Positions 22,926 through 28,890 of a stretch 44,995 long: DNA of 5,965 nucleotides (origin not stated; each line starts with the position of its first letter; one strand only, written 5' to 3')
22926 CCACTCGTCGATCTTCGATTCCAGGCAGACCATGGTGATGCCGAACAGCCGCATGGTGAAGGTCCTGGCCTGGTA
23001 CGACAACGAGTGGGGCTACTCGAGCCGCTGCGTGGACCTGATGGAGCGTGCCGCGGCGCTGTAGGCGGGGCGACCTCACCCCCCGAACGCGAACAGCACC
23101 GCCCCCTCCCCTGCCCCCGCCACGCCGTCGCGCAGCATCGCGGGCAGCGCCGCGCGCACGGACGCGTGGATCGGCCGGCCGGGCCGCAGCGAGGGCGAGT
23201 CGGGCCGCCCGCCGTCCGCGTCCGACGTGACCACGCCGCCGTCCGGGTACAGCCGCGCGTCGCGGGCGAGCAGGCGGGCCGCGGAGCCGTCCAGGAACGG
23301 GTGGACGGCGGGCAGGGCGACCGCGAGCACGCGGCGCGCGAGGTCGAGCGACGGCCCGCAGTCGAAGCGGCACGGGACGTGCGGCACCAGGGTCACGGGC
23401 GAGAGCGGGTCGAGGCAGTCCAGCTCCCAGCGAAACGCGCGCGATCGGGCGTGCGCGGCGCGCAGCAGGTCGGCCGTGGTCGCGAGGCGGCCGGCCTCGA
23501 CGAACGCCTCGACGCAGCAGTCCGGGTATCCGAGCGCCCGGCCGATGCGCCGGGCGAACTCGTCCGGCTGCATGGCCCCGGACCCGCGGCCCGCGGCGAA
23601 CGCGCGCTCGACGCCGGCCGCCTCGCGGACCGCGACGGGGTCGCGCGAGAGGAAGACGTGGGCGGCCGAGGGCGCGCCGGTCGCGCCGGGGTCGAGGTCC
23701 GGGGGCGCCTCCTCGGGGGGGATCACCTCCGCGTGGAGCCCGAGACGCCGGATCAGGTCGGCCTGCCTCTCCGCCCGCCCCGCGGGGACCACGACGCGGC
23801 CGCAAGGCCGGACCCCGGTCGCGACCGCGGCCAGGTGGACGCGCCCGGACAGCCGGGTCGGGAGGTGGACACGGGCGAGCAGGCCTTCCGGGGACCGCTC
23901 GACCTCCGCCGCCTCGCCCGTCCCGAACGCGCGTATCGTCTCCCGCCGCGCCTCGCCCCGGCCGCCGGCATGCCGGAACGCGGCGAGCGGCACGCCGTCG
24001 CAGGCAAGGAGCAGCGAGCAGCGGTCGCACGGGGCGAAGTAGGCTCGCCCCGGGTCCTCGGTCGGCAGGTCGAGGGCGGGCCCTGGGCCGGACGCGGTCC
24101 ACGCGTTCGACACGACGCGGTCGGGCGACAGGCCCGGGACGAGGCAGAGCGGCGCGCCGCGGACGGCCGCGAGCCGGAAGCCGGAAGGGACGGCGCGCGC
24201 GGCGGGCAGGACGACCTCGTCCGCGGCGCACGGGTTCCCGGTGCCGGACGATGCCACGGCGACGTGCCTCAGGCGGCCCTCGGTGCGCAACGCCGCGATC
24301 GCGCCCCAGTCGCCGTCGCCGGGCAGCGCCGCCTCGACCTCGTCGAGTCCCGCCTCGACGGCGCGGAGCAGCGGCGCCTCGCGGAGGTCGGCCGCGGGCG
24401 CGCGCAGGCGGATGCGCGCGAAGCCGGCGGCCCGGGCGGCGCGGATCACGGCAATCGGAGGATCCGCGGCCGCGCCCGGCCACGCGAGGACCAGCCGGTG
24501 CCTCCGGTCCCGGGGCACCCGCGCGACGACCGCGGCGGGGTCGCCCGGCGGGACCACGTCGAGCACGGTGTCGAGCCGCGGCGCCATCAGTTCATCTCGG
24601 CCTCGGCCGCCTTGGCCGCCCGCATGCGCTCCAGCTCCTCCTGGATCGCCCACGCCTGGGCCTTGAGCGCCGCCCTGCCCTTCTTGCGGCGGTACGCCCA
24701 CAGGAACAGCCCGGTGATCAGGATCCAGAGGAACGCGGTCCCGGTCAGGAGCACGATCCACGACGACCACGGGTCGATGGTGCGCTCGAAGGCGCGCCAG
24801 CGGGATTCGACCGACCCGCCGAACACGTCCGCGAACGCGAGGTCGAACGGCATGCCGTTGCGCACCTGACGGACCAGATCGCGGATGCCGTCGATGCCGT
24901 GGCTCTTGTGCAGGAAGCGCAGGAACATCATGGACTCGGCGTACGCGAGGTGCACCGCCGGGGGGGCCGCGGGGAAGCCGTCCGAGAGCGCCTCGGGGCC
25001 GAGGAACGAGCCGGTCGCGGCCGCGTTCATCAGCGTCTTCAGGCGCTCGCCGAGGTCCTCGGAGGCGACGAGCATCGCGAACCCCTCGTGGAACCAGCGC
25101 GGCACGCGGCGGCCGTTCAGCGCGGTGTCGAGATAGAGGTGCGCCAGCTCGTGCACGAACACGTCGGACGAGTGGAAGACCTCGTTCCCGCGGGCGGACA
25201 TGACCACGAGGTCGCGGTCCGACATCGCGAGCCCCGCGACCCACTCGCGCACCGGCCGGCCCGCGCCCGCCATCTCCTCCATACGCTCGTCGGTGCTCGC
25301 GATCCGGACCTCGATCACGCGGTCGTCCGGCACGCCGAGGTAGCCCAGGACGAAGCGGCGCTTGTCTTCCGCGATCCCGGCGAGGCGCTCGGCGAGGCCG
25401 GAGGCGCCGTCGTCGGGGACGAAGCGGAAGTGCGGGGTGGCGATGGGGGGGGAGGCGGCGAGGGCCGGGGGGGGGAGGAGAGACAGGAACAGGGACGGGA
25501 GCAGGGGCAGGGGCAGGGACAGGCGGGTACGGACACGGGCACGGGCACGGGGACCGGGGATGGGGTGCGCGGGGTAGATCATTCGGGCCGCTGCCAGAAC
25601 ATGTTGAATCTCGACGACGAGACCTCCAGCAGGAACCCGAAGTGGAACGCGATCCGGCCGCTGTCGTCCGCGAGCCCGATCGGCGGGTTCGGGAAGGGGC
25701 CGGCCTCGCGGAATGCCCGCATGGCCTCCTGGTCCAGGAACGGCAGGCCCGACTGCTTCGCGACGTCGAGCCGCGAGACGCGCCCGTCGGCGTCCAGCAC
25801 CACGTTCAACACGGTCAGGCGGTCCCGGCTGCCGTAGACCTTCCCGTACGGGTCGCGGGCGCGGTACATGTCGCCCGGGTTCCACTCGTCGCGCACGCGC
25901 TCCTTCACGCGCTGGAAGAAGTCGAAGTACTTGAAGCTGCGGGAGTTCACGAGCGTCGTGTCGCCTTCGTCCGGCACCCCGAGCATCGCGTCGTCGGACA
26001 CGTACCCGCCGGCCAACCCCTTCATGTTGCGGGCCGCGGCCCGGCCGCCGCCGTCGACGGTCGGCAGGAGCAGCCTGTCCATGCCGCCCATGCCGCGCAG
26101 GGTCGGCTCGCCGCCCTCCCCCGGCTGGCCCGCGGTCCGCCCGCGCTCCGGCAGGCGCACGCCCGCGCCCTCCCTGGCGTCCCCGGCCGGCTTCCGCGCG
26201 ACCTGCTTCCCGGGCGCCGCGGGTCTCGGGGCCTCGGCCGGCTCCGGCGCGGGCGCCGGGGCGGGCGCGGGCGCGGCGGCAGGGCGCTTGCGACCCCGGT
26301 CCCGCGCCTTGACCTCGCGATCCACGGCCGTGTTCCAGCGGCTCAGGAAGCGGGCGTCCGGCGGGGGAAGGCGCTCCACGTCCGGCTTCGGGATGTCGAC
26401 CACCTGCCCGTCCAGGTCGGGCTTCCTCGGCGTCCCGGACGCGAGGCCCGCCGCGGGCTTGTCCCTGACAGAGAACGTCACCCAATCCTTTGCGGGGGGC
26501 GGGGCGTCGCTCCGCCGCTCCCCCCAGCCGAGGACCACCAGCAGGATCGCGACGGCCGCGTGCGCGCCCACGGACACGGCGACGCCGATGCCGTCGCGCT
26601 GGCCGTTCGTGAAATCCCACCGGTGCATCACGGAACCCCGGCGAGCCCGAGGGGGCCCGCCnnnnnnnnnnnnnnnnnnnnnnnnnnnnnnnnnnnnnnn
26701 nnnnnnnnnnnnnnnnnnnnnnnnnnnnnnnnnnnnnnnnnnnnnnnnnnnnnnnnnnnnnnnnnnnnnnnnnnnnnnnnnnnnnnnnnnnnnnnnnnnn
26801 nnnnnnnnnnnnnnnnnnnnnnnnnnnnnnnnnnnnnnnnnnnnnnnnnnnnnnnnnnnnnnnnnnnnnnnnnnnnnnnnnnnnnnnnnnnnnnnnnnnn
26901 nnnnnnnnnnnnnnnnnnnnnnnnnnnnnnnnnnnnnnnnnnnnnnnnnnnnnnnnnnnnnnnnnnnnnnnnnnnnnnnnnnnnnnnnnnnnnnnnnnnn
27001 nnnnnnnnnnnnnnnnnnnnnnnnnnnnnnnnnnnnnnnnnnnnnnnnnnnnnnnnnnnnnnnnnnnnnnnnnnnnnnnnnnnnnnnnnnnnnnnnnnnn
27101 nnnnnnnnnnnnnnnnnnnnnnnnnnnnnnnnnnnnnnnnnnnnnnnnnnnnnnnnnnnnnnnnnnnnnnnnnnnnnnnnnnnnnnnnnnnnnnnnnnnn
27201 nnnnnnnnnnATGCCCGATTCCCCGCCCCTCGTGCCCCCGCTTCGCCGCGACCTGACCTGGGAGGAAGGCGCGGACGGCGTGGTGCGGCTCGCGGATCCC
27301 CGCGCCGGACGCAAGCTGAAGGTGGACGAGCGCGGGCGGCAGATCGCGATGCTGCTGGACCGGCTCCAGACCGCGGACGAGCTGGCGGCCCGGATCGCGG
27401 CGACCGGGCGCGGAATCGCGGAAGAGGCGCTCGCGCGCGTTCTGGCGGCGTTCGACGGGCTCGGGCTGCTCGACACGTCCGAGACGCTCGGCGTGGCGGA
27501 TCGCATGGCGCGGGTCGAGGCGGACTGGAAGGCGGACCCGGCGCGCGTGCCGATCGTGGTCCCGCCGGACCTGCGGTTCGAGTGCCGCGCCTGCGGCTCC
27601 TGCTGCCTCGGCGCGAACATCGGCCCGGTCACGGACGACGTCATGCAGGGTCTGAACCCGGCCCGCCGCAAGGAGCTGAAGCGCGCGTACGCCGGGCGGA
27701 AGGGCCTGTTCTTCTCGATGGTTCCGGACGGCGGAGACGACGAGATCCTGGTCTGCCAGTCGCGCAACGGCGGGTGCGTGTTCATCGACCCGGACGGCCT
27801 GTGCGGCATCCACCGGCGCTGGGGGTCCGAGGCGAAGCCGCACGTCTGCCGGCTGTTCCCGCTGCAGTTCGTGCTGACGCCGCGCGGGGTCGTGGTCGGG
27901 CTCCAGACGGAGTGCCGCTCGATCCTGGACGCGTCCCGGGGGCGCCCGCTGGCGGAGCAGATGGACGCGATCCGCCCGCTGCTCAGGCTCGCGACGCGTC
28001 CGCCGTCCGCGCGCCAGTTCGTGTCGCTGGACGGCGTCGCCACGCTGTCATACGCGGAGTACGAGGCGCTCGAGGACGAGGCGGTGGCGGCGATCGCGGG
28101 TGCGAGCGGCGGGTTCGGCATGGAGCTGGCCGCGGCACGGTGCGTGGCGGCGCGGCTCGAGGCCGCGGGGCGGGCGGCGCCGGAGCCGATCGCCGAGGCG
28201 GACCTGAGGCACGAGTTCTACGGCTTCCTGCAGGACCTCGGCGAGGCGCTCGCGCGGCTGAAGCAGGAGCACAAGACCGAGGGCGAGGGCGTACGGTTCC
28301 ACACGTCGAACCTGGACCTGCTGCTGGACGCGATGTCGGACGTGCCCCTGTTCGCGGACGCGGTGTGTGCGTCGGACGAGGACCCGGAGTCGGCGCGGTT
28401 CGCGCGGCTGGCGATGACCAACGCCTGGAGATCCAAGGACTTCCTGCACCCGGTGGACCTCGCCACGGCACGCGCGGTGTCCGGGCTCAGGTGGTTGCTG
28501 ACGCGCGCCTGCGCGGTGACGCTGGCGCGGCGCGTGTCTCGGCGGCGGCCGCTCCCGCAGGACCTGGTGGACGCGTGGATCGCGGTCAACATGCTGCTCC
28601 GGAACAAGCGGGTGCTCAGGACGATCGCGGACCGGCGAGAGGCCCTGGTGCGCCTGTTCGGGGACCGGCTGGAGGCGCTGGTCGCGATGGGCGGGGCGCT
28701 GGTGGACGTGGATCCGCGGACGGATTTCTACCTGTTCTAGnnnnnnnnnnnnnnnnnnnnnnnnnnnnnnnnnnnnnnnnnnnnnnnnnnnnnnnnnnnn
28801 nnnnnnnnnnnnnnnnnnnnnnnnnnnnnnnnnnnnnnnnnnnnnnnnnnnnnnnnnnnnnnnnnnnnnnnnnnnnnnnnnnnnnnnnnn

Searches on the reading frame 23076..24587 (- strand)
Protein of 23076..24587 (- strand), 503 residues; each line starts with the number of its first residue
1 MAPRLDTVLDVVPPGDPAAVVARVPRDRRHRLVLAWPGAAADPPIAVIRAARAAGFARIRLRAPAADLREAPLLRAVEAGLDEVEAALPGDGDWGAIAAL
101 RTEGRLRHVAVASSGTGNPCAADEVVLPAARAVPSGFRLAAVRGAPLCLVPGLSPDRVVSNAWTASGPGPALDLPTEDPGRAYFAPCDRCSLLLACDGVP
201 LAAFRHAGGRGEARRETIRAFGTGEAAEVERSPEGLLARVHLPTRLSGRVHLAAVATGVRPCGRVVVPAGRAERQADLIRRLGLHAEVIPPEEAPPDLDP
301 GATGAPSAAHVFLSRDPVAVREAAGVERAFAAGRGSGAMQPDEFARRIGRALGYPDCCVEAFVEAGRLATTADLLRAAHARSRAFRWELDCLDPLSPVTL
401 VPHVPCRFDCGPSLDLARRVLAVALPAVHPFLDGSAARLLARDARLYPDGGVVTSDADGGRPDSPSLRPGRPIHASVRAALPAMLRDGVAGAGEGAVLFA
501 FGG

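Call 9: search_protein_families(library=pfam, proteins=[window:23076-24587:-])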
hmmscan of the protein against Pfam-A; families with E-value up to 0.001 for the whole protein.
window:23076-24587:- (503 aa): 1 family
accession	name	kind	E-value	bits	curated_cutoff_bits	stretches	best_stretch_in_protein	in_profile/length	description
PF04467.17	DUF483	-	2.4e-05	24.8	25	1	346-379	36-69/122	Protein of unknown function (DUF483)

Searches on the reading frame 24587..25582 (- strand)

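Call 9: search_protein_families(library=pfam, proteins=[window:24587-25582:-])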
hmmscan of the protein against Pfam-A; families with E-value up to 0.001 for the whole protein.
window:24587-25582:- (331 aa): 1 family
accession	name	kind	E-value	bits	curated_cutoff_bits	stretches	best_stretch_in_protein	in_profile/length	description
PF13485.12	Peptidase_MA_2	-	9.9e-19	68.4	32.4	1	104-265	32-198/201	Peptidase MA superfamily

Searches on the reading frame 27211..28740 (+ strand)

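Call 68: search_protein_families(library=pfam, proteins=[window:27211-28740:+])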
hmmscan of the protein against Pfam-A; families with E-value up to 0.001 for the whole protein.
window:27211-28740:+ (509 aa): 1 family
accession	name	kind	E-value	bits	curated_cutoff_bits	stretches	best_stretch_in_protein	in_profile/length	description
PF03692.20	CxxCxxCC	-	3.3e-07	31.3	23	1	124-218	1-71/85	Putative zinc- or iron-chelating domain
